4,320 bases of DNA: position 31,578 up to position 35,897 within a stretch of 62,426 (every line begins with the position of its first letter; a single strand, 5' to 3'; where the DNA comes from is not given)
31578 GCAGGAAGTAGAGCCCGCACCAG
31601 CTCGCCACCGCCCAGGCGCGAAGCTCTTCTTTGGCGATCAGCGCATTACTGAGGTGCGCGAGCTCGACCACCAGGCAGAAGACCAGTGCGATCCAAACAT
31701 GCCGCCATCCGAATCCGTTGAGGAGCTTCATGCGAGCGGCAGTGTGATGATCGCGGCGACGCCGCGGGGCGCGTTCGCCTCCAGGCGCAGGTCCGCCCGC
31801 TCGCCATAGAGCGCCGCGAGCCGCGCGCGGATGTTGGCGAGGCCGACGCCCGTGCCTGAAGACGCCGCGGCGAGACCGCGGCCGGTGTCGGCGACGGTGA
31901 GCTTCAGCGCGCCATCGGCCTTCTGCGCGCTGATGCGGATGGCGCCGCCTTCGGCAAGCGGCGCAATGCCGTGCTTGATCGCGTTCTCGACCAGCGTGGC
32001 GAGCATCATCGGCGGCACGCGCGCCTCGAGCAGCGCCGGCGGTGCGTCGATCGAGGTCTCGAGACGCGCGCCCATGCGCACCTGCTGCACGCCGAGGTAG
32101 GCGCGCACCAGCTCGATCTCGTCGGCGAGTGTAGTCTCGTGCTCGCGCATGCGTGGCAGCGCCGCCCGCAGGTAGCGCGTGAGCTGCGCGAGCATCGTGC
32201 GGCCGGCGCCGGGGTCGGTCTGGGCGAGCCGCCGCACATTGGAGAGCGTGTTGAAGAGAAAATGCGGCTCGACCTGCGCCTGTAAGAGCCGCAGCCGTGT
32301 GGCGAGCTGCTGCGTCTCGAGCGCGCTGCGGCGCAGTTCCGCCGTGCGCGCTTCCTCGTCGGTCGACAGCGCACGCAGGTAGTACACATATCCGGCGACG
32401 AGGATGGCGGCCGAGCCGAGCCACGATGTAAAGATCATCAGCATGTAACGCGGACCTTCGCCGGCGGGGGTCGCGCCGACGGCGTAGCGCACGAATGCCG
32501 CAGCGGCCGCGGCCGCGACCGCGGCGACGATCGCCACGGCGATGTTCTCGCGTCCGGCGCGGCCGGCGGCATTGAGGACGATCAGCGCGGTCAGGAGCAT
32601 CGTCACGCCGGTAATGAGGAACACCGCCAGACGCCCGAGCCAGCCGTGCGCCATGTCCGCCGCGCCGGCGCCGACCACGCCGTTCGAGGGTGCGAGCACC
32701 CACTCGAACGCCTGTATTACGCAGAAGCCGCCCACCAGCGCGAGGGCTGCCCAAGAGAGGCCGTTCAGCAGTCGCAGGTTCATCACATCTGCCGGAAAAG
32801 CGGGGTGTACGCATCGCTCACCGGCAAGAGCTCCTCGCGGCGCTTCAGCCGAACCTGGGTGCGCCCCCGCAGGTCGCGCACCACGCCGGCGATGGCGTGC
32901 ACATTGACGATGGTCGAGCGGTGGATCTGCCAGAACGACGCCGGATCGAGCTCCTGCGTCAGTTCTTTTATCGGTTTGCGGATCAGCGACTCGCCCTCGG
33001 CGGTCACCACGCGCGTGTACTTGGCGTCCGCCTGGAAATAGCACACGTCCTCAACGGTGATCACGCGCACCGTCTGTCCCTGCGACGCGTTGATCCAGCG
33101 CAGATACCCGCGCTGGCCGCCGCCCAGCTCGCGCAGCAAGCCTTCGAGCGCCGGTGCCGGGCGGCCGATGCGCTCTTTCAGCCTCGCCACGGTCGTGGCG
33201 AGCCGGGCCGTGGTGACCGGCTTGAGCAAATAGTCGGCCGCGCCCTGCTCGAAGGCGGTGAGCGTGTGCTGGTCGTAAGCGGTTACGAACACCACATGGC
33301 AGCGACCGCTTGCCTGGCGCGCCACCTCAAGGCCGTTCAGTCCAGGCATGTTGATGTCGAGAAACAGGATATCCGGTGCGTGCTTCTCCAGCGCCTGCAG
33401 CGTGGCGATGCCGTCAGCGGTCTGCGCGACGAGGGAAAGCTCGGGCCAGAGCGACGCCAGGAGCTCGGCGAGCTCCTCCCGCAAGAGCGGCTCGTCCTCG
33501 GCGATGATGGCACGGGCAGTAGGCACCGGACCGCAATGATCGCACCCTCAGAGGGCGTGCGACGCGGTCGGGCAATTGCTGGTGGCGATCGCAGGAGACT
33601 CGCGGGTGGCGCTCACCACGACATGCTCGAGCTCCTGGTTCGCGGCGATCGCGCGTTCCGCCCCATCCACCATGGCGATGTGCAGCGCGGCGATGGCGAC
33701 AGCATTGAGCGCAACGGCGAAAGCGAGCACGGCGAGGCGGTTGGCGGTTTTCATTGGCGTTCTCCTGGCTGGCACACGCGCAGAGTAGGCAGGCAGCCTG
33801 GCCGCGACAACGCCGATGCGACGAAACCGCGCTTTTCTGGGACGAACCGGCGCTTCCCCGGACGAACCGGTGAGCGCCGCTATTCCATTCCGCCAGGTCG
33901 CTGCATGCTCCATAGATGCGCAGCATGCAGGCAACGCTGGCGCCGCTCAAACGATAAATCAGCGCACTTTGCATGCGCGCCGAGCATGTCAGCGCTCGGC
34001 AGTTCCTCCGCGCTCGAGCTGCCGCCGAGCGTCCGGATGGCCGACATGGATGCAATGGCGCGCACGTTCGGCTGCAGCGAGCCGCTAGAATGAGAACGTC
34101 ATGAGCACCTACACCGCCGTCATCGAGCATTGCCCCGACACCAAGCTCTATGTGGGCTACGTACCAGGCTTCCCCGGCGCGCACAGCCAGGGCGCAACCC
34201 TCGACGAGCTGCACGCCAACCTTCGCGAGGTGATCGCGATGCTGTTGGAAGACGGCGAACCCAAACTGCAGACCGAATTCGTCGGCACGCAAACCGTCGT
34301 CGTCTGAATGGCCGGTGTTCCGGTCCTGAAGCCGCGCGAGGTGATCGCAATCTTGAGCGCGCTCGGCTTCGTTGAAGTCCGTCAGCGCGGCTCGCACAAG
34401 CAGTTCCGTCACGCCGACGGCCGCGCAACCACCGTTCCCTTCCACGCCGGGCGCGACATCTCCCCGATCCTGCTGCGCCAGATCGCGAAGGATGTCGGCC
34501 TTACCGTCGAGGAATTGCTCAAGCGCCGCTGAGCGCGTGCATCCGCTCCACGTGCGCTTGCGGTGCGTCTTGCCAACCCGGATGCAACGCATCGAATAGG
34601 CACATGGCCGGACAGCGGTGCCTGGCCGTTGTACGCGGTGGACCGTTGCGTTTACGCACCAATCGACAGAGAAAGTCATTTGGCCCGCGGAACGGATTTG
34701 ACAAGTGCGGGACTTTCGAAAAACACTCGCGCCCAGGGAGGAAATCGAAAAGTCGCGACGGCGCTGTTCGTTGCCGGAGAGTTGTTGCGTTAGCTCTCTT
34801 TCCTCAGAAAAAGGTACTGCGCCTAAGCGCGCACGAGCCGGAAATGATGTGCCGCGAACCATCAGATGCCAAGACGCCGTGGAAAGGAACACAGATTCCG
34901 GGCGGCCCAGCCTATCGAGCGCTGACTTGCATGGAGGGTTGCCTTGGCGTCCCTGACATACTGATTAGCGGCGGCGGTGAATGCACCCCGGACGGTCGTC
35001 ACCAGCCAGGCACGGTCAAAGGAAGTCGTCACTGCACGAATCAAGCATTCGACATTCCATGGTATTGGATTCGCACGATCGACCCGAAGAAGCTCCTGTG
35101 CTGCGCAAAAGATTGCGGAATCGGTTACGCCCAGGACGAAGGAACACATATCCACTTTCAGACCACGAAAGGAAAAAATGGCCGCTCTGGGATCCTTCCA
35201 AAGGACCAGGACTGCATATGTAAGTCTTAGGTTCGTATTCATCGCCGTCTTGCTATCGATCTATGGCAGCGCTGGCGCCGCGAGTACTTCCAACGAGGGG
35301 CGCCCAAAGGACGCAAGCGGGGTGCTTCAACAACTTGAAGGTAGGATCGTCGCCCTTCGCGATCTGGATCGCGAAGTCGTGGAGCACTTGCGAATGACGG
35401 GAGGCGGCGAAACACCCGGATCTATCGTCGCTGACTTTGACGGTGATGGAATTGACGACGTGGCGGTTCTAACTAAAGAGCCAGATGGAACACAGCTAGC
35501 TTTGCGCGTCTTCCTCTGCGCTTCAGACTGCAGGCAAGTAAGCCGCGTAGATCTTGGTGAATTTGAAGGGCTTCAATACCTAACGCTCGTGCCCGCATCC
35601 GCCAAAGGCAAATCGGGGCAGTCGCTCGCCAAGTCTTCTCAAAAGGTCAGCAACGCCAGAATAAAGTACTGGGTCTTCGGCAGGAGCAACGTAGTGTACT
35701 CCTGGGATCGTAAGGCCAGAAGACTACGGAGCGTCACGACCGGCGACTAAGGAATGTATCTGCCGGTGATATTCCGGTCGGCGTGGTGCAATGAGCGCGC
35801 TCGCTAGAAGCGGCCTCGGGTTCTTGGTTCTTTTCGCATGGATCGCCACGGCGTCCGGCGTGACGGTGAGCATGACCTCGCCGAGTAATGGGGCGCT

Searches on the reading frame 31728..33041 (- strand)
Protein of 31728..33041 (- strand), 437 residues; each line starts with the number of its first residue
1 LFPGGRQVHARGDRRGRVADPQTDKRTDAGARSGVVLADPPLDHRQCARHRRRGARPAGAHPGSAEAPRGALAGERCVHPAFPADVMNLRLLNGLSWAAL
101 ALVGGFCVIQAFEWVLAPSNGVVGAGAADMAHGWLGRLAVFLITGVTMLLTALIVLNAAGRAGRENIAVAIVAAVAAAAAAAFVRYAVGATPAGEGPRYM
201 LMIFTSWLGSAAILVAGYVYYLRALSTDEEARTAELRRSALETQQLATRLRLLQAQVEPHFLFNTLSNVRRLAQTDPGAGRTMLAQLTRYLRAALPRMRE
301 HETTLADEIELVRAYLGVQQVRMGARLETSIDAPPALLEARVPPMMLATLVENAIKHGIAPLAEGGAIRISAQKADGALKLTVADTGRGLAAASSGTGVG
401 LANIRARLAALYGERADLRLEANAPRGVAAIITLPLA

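Call 50: search_protein_families(library=pfam, proteins=[window:31728-33041:-], max_evalue=0.00001)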
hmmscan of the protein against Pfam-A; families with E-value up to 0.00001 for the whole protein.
window:31728-33041:- (437 aa): 2 families
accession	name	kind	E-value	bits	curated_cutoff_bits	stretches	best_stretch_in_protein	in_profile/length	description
PF06580.19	His_kinase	-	6.3e-22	78.1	25.2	1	249-327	2-81/81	Histidine kinase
PF02518.31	HATPase_c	-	5e-10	40.2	26.4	1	346-436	9-109/111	Histidine kinase-, DNA gyrase B-, and HSP90-like ATPase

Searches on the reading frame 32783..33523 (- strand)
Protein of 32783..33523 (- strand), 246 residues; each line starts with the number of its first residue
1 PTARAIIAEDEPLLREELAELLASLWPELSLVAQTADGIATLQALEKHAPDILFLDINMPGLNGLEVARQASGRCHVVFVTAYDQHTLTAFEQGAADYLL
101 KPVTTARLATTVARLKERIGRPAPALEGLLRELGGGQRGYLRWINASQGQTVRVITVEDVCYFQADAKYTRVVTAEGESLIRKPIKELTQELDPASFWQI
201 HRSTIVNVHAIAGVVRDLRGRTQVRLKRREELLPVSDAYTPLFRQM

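Call 50: search_protein_families(library=pfam, proteins=[window:32783-33523:-], max_evalue=0.00001)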
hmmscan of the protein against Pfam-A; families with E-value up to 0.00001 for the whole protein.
window:32783-33523:- (246 aa): 2 families
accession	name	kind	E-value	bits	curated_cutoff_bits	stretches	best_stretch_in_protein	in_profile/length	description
PF04397.21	LytTR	-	4.6e-22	78.5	22.6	1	152-245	3-95/98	LytTr DNA-binding domain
PF00072.30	Response_reg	-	2.9e-20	72.9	30.2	1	6-112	2-110/111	Response regulator receiver domain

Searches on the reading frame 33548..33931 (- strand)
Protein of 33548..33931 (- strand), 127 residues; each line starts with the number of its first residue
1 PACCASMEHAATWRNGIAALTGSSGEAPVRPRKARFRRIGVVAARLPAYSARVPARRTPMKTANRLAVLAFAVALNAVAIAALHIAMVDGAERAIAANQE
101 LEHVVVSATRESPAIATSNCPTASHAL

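Call 19: search_protein_families(library=pfam, proteins=[window:33548-33931:-], max_evalue=0.1)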
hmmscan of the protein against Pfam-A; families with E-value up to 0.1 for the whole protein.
window:33548-33931:- (127 aa): 1 family
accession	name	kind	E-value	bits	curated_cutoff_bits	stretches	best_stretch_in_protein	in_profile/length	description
PF19733.4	DUF6223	-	0.0055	17.4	27.4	1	40-91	16-63/98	Family of unknown function (DUF6223)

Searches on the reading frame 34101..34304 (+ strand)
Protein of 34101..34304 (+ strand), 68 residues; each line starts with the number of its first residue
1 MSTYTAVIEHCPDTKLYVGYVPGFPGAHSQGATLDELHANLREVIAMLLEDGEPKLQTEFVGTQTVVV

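Call 19: search_protein_families(library=pfam, proteins=[window:34101-34304:+], max_evalue=0.1)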
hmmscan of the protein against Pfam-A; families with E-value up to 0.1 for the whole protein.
window:34101-34304:+ (68 aa): 2 families
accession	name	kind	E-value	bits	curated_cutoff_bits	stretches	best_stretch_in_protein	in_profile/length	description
PF15919.11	HicB_lk_antitox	-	2.1e-06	28.3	27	1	4-51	1-47/123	HicB_like antitoxin of bacterial toxin-antitoxin system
PF21748.3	UPF0150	-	4.1e-06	27.1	27.3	1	6-45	10-49/64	UPF0150-like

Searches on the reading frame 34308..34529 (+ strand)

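Call 19: search_protein_families(library=pfam, proteins=[window:34308-34529:+], max_evalue=0.1)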
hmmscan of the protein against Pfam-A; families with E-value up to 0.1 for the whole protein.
window:34308-34529:+ (74 aa): 1 family
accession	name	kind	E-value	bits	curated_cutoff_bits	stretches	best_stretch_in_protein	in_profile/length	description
PF07927.17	HicA_toxin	-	5.8e-21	74.8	27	1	10-65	2-58/58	HicA toxin of bacterial toxin-antitoxin,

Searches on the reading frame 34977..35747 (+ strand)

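Call 19: search_protein_families(library=pfam, proteins=[window:34977-35747:+], max_evalue=0.1)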
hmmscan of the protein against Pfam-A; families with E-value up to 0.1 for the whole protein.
window:34977-35747:+ (257 aa): 3 families
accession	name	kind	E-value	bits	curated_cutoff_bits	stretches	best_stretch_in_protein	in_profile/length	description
PF13517.12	FG-GAP_3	-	0.012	16.6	26.9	1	142-164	39-61/61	FG-GAP-like repeat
PF01839.29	FG-GAP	-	0.014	15.8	22.1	1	151-164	7-20/37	FG-GAP repeat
PF23727.1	Beta-prop_FAM234A_B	-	0.065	12.2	26.4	1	146-189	128-168/467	FAM234A/B beta-propeller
